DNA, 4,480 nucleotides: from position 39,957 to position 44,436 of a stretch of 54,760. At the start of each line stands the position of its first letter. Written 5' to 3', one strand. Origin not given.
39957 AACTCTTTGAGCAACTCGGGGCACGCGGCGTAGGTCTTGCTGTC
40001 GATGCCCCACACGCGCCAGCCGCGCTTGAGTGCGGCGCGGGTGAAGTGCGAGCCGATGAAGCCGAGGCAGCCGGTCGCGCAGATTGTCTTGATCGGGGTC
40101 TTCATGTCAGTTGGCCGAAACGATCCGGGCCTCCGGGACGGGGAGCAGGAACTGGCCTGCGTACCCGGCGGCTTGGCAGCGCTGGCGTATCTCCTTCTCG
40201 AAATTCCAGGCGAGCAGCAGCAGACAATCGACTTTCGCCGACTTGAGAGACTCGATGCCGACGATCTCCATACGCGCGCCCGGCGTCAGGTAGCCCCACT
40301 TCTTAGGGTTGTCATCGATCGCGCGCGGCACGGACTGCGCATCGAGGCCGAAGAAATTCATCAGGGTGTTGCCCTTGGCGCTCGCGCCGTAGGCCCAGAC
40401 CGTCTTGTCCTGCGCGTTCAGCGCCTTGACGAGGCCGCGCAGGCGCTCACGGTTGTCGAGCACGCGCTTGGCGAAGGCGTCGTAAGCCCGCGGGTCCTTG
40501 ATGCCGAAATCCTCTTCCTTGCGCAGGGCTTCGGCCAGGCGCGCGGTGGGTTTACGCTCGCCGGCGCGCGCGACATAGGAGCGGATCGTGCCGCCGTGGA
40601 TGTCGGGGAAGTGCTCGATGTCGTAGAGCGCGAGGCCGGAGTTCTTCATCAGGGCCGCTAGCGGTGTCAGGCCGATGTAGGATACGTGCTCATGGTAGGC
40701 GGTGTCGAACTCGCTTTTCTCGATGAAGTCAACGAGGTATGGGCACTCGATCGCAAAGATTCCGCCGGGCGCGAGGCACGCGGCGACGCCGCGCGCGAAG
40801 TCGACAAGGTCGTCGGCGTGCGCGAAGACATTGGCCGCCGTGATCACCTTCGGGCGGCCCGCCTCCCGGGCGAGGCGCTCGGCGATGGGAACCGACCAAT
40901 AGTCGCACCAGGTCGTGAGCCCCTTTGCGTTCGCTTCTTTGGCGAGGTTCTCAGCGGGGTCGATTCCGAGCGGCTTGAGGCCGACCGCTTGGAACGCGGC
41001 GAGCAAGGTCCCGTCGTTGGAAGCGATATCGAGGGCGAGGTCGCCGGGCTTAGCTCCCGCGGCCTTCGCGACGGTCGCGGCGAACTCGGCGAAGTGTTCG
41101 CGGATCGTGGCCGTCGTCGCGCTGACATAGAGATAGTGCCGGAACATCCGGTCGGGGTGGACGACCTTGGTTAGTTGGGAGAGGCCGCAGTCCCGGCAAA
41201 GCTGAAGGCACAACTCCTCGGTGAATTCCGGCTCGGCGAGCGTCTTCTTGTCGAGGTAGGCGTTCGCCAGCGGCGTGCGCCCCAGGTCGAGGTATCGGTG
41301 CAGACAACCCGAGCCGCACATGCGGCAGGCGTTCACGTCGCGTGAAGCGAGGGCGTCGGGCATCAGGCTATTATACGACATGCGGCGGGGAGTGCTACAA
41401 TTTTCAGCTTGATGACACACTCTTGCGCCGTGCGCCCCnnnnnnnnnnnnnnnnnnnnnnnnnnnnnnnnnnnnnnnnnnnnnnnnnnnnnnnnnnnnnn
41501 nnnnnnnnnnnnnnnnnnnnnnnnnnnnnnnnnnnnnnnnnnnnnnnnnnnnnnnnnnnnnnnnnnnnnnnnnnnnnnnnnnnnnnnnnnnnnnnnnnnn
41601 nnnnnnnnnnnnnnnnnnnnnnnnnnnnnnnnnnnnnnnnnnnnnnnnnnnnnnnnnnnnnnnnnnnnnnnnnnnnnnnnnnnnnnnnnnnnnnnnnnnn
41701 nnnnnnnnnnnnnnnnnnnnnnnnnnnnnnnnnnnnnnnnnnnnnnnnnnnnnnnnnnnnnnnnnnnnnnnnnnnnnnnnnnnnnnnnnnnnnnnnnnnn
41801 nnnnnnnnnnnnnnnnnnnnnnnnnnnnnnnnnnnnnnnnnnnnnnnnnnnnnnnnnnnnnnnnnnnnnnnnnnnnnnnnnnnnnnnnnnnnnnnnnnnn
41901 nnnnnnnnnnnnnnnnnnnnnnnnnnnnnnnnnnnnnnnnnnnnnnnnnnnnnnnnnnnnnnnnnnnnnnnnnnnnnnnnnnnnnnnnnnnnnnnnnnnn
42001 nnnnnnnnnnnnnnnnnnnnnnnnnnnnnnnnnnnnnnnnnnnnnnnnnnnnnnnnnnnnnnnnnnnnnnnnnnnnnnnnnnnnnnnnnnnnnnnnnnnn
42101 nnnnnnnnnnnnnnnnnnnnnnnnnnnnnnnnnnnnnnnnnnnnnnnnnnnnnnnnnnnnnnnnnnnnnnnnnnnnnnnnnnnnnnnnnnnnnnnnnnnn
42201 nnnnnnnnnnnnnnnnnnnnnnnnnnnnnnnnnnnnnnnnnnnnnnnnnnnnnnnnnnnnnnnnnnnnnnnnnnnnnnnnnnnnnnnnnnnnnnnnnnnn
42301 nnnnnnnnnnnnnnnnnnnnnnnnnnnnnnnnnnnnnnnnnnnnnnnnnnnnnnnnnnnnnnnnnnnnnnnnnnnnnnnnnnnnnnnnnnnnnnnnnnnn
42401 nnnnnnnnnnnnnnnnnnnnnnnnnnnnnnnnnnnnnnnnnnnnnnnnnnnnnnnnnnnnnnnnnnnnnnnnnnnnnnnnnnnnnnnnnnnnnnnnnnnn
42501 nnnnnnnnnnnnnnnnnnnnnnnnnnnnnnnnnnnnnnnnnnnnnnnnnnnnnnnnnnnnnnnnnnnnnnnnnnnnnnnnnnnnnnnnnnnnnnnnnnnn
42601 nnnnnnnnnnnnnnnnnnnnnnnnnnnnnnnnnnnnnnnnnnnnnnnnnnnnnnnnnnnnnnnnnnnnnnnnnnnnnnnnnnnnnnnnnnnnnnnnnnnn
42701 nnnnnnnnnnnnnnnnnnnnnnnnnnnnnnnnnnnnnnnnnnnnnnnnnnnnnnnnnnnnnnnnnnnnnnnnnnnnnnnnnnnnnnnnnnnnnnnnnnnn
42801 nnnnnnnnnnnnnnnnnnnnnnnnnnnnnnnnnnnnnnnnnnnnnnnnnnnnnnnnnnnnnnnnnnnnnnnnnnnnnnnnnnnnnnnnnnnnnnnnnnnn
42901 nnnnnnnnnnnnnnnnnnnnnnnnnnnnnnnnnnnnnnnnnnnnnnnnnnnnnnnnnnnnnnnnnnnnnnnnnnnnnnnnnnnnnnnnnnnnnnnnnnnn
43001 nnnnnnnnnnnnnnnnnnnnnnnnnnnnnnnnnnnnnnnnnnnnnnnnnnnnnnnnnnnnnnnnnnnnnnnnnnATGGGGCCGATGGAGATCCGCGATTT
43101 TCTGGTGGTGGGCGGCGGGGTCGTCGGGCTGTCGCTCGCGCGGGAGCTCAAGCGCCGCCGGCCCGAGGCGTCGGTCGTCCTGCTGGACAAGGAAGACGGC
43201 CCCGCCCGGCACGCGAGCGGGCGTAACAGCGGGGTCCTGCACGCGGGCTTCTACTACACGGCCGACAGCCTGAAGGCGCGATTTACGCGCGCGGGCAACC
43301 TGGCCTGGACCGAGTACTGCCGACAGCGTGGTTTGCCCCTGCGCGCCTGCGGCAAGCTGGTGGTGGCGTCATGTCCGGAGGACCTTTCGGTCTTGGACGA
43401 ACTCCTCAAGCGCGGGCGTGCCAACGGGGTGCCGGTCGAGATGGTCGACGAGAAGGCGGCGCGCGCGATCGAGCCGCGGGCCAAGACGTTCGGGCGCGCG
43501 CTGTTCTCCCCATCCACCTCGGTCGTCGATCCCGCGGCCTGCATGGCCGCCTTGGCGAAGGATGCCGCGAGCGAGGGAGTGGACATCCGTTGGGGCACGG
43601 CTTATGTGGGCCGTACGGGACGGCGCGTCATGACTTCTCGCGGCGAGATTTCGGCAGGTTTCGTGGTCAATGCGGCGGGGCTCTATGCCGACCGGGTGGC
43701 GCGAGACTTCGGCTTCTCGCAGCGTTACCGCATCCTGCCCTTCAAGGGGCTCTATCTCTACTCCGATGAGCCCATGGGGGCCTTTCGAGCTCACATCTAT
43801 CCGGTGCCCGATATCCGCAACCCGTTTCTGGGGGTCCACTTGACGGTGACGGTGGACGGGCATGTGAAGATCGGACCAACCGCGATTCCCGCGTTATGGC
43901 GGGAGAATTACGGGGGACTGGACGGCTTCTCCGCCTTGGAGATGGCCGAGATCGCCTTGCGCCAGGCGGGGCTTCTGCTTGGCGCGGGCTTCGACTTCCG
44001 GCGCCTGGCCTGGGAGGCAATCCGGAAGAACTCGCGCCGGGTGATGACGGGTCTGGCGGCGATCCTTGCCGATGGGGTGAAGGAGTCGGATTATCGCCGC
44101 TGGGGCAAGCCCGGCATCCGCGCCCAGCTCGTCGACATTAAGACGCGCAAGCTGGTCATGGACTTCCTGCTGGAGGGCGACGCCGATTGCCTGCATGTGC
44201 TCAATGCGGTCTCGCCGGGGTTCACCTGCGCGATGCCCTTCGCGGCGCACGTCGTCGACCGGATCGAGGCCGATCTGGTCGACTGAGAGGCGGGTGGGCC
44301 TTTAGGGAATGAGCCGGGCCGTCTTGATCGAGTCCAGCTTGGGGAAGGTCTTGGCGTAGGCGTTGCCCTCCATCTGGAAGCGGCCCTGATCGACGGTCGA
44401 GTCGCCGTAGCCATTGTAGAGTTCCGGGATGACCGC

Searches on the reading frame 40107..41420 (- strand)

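Call 7: search_protein_families(library=pfam, proteins=[window:40107-41420:-], max_evalue=0.001)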
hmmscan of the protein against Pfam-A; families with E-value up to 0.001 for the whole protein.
window:40107-41420:- (437 aa): 6 families
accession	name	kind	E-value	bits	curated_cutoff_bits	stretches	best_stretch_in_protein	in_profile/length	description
PF08484.17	Methyltransf_14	-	2.7e-42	144.7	23.5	1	274-429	2-160/160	C-methyltransferase C-terminal domain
PF08421.16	Methyltransf_13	-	2.3e-17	63.3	31.3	1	32-93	1-62/62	Putative zinc binding domain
PF13489.12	Methyltransf_23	-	1.8e-12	47.7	27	1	110-265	6-161/164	Methyltransferase domain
PF08242.18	Methyltransf_12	-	3.4e-07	31.3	30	1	130-222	1-98/98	Methyltransferase domain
PF08241.18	Methyltransf_11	-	5.8e-05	24.1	21.2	1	130-224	1-95/95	Methyltransferase domain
PF13649.12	Methyltransf_25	-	0.00066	20.8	27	0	130-220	2-97/97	Methyltransferase domain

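Call 35: search_protein_families(library=ncbifam, proteins=[window:40107-41420:-], max_evalue=0.00001)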
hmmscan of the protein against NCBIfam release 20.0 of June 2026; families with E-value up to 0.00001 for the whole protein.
window:40107-41420:- (437 aa): 0 families

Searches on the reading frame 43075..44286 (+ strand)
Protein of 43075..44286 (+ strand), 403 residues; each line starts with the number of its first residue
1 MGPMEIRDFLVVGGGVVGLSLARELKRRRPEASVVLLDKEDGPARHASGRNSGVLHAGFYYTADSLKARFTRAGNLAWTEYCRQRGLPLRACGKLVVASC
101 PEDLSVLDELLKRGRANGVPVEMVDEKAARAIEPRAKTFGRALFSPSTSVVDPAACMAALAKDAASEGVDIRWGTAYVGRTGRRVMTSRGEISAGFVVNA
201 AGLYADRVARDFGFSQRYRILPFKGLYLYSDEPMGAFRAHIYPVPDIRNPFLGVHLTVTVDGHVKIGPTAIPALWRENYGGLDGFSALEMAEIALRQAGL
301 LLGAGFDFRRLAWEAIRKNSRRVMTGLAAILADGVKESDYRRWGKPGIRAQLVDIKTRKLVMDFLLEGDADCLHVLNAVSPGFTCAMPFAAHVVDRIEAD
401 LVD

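Call 54: search_protein_families(library=pfam, proteins=[window:43075-44286:+], max_evalue=0.0001)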
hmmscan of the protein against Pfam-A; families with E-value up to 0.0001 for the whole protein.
window:43075-44286:+ (403 aa): 2 families
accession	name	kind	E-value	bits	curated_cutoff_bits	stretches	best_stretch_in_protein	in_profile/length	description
PF01266.30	DAO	-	2e-58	199.1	27.9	1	8-396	1-353/353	FAD dependent oxidoreductase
PF13450.12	NAD_binding_8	-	8.7e-06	26.4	21.9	1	11-50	1-38/68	NAD(P)-binding Rossmann-like domain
